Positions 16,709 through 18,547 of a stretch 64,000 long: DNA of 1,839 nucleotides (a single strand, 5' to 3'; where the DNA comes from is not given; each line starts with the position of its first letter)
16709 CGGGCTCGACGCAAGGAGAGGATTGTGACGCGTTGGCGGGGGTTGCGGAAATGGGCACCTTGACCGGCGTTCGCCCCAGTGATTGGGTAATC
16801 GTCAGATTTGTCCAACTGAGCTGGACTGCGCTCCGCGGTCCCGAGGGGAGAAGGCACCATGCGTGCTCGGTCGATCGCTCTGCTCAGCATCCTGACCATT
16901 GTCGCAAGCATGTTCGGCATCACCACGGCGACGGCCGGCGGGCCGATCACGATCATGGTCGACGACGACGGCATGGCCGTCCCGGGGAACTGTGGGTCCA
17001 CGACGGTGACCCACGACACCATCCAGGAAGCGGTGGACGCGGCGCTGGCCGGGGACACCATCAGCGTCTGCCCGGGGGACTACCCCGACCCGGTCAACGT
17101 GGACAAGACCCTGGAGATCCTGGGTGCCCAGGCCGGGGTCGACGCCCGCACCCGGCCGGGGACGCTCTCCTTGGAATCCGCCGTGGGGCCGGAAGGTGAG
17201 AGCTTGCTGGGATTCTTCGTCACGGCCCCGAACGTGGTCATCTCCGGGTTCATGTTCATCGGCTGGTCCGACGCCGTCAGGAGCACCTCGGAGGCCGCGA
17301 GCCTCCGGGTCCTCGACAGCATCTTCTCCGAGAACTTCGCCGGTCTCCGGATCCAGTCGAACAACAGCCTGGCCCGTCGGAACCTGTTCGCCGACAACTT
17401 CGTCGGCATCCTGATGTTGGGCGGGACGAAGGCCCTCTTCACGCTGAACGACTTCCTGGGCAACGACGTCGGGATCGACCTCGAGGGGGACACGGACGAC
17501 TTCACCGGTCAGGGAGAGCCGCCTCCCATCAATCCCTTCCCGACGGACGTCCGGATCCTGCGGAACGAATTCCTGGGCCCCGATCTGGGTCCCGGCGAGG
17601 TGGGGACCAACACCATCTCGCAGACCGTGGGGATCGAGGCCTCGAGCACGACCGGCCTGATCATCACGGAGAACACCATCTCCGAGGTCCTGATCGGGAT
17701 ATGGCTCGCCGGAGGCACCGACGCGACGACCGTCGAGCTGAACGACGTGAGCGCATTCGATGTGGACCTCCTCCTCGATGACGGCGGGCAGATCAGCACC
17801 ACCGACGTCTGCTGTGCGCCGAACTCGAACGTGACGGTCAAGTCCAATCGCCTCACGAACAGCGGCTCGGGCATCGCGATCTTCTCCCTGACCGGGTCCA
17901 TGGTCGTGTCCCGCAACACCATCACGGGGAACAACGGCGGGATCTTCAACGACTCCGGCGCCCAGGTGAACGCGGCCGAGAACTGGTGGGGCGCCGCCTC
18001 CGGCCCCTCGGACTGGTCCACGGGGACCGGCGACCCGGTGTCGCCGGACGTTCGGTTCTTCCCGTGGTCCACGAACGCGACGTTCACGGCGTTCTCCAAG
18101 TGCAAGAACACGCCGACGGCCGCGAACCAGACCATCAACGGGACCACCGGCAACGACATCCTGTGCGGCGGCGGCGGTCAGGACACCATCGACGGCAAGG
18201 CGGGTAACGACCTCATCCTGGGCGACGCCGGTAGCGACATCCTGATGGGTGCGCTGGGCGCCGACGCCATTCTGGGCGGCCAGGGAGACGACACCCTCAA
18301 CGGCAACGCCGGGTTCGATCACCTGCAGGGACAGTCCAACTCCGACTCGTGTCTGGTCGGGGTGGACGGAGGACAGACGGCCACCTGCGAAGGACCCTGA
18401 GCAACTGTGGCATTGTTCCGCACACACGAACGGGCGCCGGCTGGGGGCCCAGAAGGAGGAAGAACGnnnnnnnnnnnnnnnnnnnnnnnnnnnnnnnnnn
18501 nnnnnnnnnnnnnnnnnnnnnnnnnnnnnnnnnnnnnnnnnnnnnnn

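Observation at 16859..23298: Four tandem paralogs of a secreted beta-helix/RTX protein are mosaics: segment-wise similarity switches partners along the gene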

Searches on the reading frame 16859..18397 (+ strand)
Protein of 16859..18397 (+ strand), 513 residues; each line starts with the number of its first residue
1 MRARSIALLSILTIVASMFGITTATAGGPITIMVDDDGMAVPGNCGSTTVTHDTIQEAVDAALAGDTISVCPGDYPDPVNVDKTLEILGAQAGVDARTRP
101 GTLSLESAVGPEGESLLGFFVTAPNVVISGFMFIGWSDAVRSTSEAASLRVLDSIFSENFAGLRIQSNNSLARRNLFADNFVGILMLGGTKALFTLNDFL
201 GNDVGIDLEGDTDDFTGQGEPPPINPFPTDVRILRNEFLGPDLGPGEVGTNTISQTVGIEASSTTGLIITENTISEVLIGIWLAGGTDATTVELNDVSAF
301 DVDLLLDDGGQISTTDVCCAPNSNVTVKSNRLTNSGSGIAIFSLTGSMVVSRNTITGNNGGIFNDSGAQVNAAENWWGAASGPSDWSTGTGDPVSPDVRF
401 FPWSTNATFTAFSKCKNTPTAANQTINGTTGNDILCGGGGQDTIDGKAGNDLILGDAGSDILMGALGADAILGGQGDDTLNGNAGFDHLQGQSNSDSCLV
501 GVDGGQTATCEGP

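Call 6: search_protein_families(library=pfam, proteins=[window:16859-18397:+], max_evalue=0.01)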
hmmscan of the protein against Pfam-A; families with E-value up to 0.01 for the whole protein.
window:16859-18397:+ (513 aa): 4 families
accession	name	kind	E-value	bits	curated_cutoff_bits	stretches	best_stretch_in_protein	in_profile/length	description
PF00353.25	HemolysinCabind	-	2.7e-15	56.4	23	4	437-469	2-34/36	RTX calcium-binding nonapeptide repeat (4 copies)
PF13229.12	Beta_helix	-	5.6e-13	49.3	25.9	2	251-375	39-156/158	Right handed beta helix region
PF05048.19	NosD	-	1.6e-08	34.7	23.6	1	151-211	118-181/212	Periplasmic copper-binding protein (NosD)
PF23148.1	Gp77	-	0.0046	17.9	27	0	256-294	27-65/84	Podophage GP4 fiber-tail adaptor protein gp77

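Call 7: search_protein_families(library=ncbifam, proteins=[window:16859-18397:+], max_evalue=0.01)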
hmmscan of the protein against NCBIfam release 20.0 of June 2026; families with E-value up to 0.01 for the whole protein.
window:16859-18397:+ (513 aa): 10 families
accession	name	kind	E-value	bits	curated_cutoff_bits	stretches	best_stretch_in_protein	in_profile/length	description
TIGR04247.1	NosD_copper_fam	subfamily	2.3e-15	56.1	300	1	55-105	1-52/377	nitrous oxide reductase family maturation protein NosD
NF046115.1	Ca_rpt_SMc04171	equivalog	2.4e-12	46.8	625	1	407-499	398-490/574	SMc04171 family calcium-binding repeat protein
NF033943.0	RTX_toxin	subfamily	3.5e-12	45.4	1000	1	422-499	677-754/930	RTX family hemolysin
NF033203.1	entero_EhxA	exception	1.3e-07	30.2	2000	1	426-497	714-785/997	enterohemolysin EhxA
NF035945.1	Zn_serralysin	subfamily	0.00011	21.5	500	2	446-498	324-376/462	serralysin family metalloprotease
NF053766.1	ZapA_metallo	exception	0.00021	20.5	940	1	436-499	334-397/483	ZapA family metalloprotease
NF007822.0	PRK10531.1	equivalog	0.0005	18.9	436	1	39-81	83-129/430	putative acyl-CoA thioester hydrolase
NF050046.1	PueAB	exception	0.004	15.6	670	1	426-470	372-416/616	polyurethane esterase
NF047854.1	LIC10774_subfam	equivalog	0.0045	16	380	0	311-375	191-261/358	LIC10774/LIC10365 family surface protein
NF052454.1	BtaGlycanEglC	equivalog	0.0066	15.4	700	1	420-453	115-150/459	endo-1,3-1,4-beta-glycanase EglC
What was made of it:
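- On RTX toxins / type I secretion substrates: NF033943 RTX_toxin scores 45 bits against a cut-off of 1000 (call 7).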

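Call 13: find_related_loci(query=A1, collection=genome_contigs, flank=10000)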
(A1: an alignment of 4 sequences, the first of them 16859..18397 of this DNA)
Query A1 (513 aa) in genome_contigs; peptide patterns used: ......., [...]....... (x = any residue, [..] = any of these).
354 stretches matched a pattern; 13 encode a relative of the query (tblastn E <= 1e-3); 13 distinct loci.
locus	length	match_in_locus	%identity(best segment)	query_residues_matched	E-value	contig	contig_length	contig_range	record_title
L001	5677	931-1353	47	32-168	3e-21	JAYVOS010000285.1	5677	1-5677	MAG: Chloracidobacterium sp. isolate GL72_DN_concoct_256 GL72_DN_concoct_256_284, whole genome shotgun sequence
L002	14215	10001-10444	43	21-167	3e-18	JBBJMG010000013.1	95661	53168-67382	MAG: Pyrinomonadaceae bacterium isolate RUP_SRG_38 NODE_186_length_95661_cov_12.134761, whole genome shotgun sequence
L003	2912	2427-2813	39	33-152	7e-17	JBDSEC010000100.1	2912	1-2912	MAG: Pyrinomonadaceae bacterium isolate cluster1_bin.196 k127_7527863, whole genome shotgun sequence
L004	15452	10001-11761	34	31-193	1e-14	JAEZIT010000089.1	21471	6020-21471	MAG: Acidobacteria bacterium isolate OH_CDB_199 k127_808040, whole genome shotgun sequence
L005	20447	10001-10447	36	15-162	2e-14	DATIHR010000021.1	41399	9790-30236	MAG TPA_asm: Candidatus Saccharimonadales bacterium isolate SMAG_U15643 k141_583695, whole genome shotgun sequence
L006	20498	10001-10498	52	29-405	1e-13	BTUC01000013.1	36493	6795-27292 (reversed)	MAG: Phycisphaerae bacterium AMX-MBFR-13 DNA, sequence013, whole genome shotgun sequence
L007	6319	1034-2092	40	9-405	1e-13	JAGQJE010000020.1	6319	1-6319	MAG: Myxococcales bacterium isolate HKST-UBA22 k127_133682, whole genome shotgun sequence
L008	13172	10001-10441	49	338-503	2e-11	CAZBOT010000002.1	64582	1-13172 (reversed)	MAG TPA_asm: uncultured Candidatus Saccharibacteria bacterium isolate SRP329715_co1_191 genome assembly, contig: NODE_49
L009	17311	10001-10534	29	31-203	5e-9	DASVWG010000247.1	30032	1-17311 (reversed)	MAG TPA_asm: Pyrinomonadaceae bacterium isolate SMAG_U3364 k141_274368, whole genome shotgun sequence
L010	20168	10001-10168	48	30-83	1e-8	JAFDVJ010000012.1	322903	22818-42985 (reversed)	MAG: Acidobacteria bacterium isolate SZAS-13 ACID-KAN-6__12__length-322903, whole genome shotgun sequence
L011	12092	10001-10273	35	1-84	2e-7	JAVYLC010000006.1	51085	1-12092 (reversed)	MAG: Nitrososphaerota archaeon isolate BF2_201808_bins_8 BF2_201808_bins_8_scaffold_6, whole genome shotgun sequence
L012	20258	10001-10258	31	320-409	5e-6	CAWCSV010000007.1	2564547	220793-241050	MAG: Bryobacterales bacterium isolate MFD03399.bin.1.110 genome assembly, contig: contig_7628, whole genome shotgun sequ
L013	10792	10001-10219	44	321-384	2e-5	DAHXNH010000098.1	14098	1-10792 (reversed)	MAG TPA_asm: Clostridiales bacterium isolate clean1781 k141_316748, whole genome shotgun sequence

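Call 14: find_homologous_proteins(query=window:16859-18397:+, max_evalue=1e-10)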
Query window:16859-18397:+ (513 aa): 311 proteins with E <= 1e-10 among 8000 candidates; the best 120 are listed.
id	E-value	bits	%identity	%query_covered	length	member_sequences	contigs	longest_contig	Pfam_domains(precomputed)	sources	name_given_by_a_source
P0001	0.0e+0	1123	100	100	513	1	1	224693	PF13229.13,PF00353.26,PF05048.20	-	-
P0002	3.1e-196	671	67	100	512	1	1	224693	PF13229.13,PF00353.26,PF05048.20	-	-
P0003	1.3e-188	646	65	100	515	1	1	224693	PF13229.13,PF00353.26,PF05048.20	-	-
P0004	5.2e-185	634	65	100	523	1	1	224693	PF13229.13,PF22842.4,PF00353.26,PF05048.20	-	-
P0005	1.2e-163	564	63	89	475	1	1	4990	PF13229.13,PF00353.26,PF05048.20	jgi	jgi:hypothetical protein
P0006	6.8e-127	442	47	100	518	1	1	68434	PF13229.13,PF00353.26,PF05048.20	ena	-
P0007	1.5e-60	223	36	100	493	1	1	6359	PF13229.13,PF00353.26,PF05048.20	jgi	jgi:hypothetical protein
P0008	6.4e-60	221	36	100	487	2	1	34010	PF13229.13,PF00353.26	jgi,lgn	jgi:Ca2+-binding RTX toxin-like protein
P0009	7.5e-55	205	36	93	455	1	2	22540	PF13229.13,PF00353.26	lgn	-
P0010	5.0e-53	199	31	98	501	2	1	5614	PF00353.26,PF05048.20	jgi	jgi:hypothetical protein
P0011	3.1e-50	189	33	88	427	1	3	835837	PF13229.13,PF00353.26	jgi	jgi:Ca2+-binding RTX toxin-like protein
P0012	2.4e-42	163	34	100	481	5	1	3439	PF13229.13,PF00353.26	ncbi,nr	ncbi:MAG TPA: right-handed parallel beta-helix repeat-containing protein [Actinomycetota bacterium]|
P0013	4.8e-40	156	34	93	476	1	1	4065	PF13229.13,PF00353.26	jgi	-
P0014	8.7e-40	155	36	19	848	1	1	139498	PF00353.26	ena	-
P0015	9.9e-40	155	50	13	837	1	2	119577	PF00353.26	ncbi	-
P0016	6.2e-39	152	48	16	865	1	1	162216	PF00353.26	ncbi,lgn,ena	-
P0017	6.4e-39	152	51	16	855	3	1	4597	PF00353.26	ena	-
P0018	4.1e-38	149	31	96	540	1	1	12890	PF00353.26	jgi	jgi:nitrous oxidase accessory protein NosD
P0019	4.8e-35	139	33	75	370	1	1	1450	PF13229.13,PF00353.26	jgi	jgi:Ca2+-binding RTX toxin-like protein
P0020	9.1e-35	138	31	96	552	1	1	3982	PF00353.26,PF05048.20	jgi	jgi:hypothetical protein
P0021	1.3e-30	125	49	15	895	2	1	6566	PF07691.18,PF00353.26,PF13403.12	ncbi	-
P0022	2.3e-30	124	44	16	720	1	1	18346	PF06594.18,PF21009.2,PF22783.2,PF00353.26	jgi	jgi:Ca2+-binding RTX toxin-like protein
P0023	3.9e-29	120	47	15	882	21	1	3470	PF00648.28,PF00353.26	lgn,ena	-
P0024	7.6e-29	119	46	16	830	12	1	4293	PF00353.26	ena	-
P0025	1.1e-28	118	49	17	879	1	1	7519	PF13229.13,PF00353.26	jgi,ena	-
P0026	2.8e-28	117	47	15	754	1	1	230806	PF00353.26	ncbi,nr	ncbi:MAG: calcium-binding protein [Alphaproteobacteria bacterium]|nr:MAG: calcium-binding protein [A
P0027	1.0e-27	115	49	17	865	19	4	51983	PF00648.28,PF00353.26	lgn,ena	-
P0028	1.1e-27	115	48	16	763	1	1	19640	PF00353.26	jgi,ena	-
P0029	1.6e-27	114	47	14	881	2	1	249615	PF00353.26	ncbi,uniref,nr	ncbi:calcium-binding protein [Loktanella sp. IMCC34160]|uniref:calcium-binding protein n=1 Tax=Lokta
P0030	2.4e-27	114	51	12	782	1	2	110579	PF00353.26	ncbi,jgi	jgi:Ca2+-binding RTX toxin-like protein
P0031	4.0e-27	113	43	17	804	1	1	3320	PF00353.26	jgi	jgi:Ca2+-binding RTX toxin-like protein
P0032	7.2e-27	112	35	19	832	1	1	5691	PF00353.26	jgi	-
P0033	1.1e-26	112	47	16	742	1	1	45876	PF00150.25,PF00353.26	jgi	jgi:Ca2+-binding RTX toxin-like protein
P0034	3.1e-26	110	52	16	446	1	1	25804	PF00353.26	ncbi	-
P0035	4.9e-26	110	46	16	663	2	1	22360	PF00353.26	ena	-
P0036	6.2e-26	109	35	18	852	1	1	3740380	PF00353.26,PF00082.28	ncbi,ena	-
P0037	1.0e-25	108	49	15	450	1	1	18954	PF00353.26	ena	-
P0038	1.2e-25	108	46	16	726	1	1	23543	PF00353.26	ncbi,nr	ncbi:MAG: hypothetical protein HC916_03245 [Coleofasciculaceae cyanobacterium SM2_1_6]|nr:hypothetic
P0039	1.5e-25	108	48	16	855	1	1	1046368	PF17963.8,PF17892.8,PF00353.26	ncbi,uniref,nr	ncbi:cadherin-like domain-containing protein [Fulvimarina sp. 2208YS6-2-32]|uniref:Cadherin-like dom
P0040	3.3e-25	107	45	15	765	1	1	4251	PF06594.18,PF00353.26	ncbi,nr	ncbi:MAG: hypothetical protein HZB40_19115, partial [Rhodocyclales bacterium]|nr:hypothetical protei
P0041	4.6e-25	106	42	15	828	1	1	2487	PF00353.26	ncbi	ncbi:MAG: calcium-binding protein, partial [Sphingomonadales bacterium]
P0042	1.1e-24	105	52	16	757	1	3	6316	PF00353.26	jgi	jgi:Ca2+-binding RTX toxin-like protein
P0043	1.4e-24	105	52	16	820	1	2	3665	PF17963.8,PF17892.8,PF00353.26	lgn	-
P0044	1.8e-24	104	51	15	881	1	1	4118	PF00413.31,PF08548.18,PF01400.32,PF00353.26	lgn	-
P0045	4.1e-24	103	49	15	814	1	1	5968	PF00353.26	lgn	-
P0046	5.3e-24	103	43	19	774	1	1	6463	PF00353.26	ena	-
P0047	5.9e-24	103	42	15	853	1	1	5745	PF00413.31,PF08548.18,PF00353.26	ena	-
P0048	1.9e-23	101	32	21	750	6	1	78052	PF00353.26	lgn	-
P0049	2.4e-23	101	51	16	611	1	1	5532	PF17963.8,PF17892.8,PF03160.21,PF00353.26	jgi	jgi:Ca2+-binding RTX toxin-like protein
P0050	4.5e-23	100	36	21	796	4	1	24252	PF00353.26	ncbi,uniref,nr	ncbi:calcium-binding protein [Azospirillum argentinense]|uniref:Calcium-binding protein n=1 Tax=Azos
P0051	4.8e-23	100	41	18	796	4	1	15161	PF05345.19,PF00353.26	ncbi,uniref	ncbi:putative Ig domain-containing protein, partial [Nostoc sp. PCC 7120 = FACHB-418]|uniref:putativ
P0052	1.0e-22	99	42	17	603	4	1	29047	PF00353.26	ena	-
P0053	1.3e-22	98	44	15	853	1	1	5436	PF08548.18,PF00353.26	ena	-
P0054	1.3e-22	98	42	15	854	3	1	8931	PF08548.18,PF00353.26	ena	-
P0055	1.5e-22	98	47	14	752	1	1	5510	PF17963.8,PF17892.8,PF00353.26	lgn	-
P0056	1.9e-22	98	48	13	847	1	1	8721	PF06594.18,PF00353.26,PF26745.1,PF08339.16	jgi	jgi:trimeric autotransporter adhesin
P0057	2.0e-22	98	41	17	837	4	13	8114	PF00353.26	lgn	-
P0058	2.3e-22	97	41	16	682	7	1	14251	PF00353.26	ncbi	-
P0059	3.2e-22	97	48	15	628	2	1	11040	PF13448.12,PF08548.18,PF00353.26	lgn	-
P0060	3.4e-22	97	50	14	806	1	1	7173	PF00353.26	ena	-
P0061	5.8e-22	96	33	48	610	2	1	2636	PF17963.8,PF17892.8,PF17803.8,PF16184.12,PF00353.26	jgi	-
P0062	7.7e-22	96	36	16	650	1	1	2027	PF00353.26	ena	-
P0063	1.0e-21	95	44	15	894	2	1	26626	PF00413.31,PF08548.18,PF00353.26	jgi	jgi:serralysin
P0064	1.3e-21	95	49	14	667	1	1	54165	PF00353.26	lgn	-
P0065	2.2e-21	94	34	22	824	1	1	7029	PF06594.18,PF00353.26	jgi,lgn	-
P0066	2.5e-21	94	41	14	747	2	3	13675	PF00353.26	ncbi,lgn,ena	-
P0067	2.6e-21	94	42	18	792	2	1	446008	PF17963.8,PF17892.8,PF00353.26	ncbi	ncbi:calcium-binding protein, partial [Aurantimonas sp. NFXS3]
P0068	2.6e-21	94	33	70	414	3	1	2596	PF13229.13,PF07602.18,PF05048.20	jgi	jgi:nitrous oxidase accessory protein NosD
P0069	3.6e-21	94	43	15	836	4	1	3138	PF00353.26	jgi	jgi:Ca2+-binding RTX toxin-like protein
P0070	4.9e-21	93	48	16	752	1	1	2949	PF00353.26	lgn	-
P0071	4.9e-21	93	42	14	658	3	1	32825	PF17963.8,PF00254.35,PF17803.8,PF00353.26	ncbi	-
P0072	8.0e-21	92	49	14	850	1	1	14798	PF08548.18,PF00353.26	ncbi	-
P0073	8.1e-21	92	54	16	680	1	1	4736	PF07691.18,PF00353.26,PF13403.12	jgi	jgi:serralysin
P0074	1.1e-20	92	43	17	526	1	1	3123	PF00353.26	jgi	jgi:Ca2+-binding RTX toxin-like protein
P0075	1.3e-20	92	46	15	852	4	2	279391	PF17164.11,PF00353.26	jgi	-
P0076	1.6e-20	91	43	16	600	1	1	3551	PF00353.26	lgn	-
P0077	1.7e-20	91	42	14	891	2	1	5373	PF00353.26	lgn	-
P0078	2.0e-20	91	53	14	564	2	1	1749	PF17963.8,PF17892.8,PF17803.8,PF16184.12,PF00353.26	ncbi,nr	ncbi:Ig-like domain-containing protein, partial [Microcoleus sp. HI-ES]|nr:Ig-like domain-containing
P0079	2.7e-20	91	51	14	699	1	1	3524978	PF17892.8,PF00353.26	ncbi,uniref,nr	ncbi:cadherin-like domain-containing protein [Devosia rhizoryzae]|uniref:Cadherin-like domain-contai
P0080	3.0e-20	90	41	12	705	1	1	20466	PF00353.26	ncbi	-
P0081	3.3e-20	90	32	32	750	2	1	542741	PF00413.31,PF08548.18,PF04151.22,PF00353.26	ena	-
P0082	3.7e-20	90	45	15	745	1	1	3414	PF00353.26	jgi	jgi:Ca2+-binding RTX toxin-like protein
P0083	3.9e-20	90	40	16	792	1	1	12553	PF00353.26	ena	-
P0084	4.0e-20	90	48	14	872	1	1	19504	PF00353.26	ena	-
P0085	4.3e-20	90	45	11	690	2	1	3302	PF06594.18,PF00353.26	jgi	jgi:Ca2+-binding RTX toxin-like protein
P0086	4.6e-20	90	44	16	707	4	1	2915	PF00353.26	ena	-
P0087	4.6e-20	90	43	16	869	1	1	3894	PF00353.26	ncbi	-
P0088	4.9e-20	90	34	21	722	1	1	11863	PF00353.26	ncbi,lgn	-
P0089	4.9e-20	90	46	16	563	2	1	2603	PF00353.26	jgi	jgi:Ca2+-binding RTX toxin-like protein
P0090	5.3e-20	90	43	16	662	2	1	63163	PF06594.18,PF00353.26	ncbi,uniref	ncbi:hypothetical protein GCM10023165_07520 [Variovorax defluvii]|uniref:Haemolysin-type calcium bin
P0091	7.2e-20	89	46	15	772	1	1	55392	PF00648.28,PF00353.26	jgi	jgi:Ca2+-binding RTX toxin-like protein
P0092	8.1e-20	89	46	16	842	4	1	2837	PF00353.26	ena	-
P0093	8.9e-20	89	42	15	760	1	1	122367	PF00353.26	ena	-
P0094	1.0e-19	89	50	15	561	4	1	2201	PF00353.26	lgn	-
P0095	1.2e-19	89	45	16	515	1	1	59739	PF00353.26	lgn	-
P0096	1.2e-19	88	45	18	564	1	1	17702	PF00353.26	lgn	-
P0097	1.4e-19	88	48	16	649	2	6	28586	PF13448.12,PF00353.26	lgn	-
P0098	1.6e-19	88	49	16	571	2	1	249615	PF08548.18,PF00353.26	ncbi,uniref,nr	ncbi:calcium-binding protein [Loktanella sp. IMCC34160]|uniref:calcium-binding protein n=1 Tax=Lokta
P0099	1.7e-19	88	43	15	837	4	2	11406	PF00413.31,PF08548.18,PF16313.12,PF00353.26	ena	-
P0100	1.8e-19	88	46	16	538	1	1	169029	PF00353.26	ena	-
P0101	1.9e-19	88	49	15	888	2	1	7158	PF17963.8,PF17892.8,PF17803.8,PF00353.26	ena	-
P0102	2.3e-19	88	38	19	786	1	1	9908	PF00353.26,PF13403.12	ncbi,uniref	ncbi:Hint domain-containing protein [Tabrizicola sp.]|uniref:Hint domain-containing protein n=1 Tax=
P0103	3.3e-19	87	42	18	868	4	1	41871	PF00353.26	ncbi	ncbi:calcium-binding protein, partial [Falsihalocynthiibacter sp. CO-5D18]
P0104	3.8e-19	87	43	15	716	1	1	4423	PF00353.26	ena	-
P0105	4.7e-19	87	43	15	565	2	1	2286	PF00059.28,PF00353.26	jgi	-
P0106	4.9e-19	86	38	23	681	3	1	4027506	PF00353.26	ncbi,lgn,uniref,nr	ncbi:calcium-binding protein [Enterovibrio norvegicus]|uniref:calcium-binding protein n=1 Tax=Entero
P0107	5.4e-19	86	50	14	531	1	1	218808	PF00353.26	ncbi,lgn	-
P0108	7.8e-19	86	41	14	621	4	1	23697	PF00353.26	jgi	jgi:Ca2+-binding RTX toxin-like protein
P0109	1.2e-18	85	47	17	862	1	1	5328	PF08548.18,PF00353.26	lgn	-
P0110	1.5e-18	85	46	14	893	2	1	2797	PF00353.26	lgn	-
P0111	2.0e-18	84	49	11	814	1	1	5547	PF06594.18,PF00353.26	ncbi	-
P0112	2.3e-18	84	47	15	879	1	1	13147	PF00353.26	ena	-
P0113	2.5e-18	84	51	14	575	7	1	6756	PF00353.26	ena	-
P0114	3.4e-18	84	31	24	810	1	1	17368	PF00353.26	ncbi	ncbi:MAG: hypothetical protein AAF253_06790 [Pseudomonadota bacterium]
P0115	4.7e-18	83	47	14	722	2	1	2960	PF13205.13,PF00353.26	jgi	jgi:Ca2+-binding RTX toxin-like protein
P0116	5.0e-18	83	37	16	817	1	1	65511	PF00353.26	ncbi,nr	ncbi:MAG TPA: calcium-binding protein [Tepidisphaeraceae bacterium]|nr:calcium-binding protein [Tepi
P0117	5.2e-18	83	42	17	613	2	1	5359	PF13582.13,PF00353.26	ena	-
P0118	6.3e-18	83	45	16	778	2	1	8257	PF00353.26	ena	-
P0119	7.4e-18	83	49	14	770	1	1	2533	PF00353.26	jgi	jgi:Ca2+-binding RTX toxin-like protein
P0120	8.5e-18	82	55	10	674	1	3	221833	PF00353.26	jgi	jgi:Ca2+-binding RTX toxin-like protein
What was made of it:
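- The window comes from a single metagenome contig (call 14), so no population data are available. The source is a single 224,693-bp metagenome contig (call 14).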

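Call 15: find_encoding_contigs(protein=P0005, flank=10000, max_places=4)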
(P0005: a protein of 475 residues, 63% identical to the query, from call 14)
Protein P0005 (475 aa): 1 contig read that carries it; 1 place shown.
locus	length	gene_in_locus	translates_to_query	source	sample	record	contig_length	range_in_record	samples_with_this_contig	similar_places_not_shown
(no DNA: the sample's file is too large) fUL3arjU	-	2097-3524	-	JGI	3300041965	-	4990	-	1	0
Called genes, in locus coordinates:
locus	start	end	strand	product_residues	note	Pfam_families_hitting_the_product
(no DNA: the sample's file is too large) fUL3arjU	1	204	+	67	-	?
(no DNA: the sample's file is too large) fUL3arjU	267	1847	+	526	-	PF05048:NosD (faint), PF00353:HemolysinCabind (weak)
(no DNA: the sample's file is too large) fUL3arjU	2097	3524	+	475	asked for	PF05048:NosD (weak), PF13229:Beta_helix, PF00353:HemolysinCabind (weak)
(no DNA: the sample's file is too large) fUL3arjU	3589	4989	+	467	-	?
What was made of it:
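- Tried and rejected: That contig's DNA could not be fetched because the sample file is too large (call 15), so no codon-level test across lineages was possible.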

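Call 16: find_encoding_contigs(protein=P0006, flank=10000, max_places=4)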
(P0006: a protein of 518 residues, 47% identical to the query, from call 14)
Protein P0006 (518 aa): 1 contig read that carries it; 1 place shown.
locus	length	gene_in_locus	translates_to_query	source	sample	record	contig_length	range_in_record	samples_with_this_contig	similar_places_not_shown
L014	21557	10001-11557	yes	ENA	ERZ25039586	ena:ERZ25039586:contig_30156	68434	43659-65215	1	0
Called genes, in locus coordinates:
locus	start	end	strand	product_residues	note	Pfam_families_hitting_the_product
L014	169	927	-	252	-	-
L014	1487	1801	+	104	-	PF20990:DUF2207_C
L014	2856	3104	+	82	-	-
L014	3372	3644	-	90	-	PF02567:PhzC-PhzF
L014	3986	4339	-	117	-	-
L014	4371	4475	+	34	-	-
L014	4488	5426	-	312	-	-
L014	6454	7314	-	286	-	-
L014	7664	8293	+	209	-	-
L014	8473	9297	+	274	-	PF00106:adh_short, PF13561:adh_short_C2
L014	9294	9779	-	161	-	PF02627:CMD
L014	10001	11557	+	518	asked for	PF05048:NosD (weak), PF13229:Beta_helix, PF00353:HemolysinCabind (weak)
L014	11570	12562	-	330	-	PF06224:AlkZ-like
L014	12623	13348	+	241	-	PF00903:Glyoxalase (faint), PF18029:Glyoxalase_6 (weak), PF22677:Ble-like_N (faint), PF18029:Glyoxalase_6 (weak)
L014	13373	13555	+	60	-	-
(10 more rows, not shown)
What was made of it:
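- Copy number differs between lineages (calls 15, 16).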
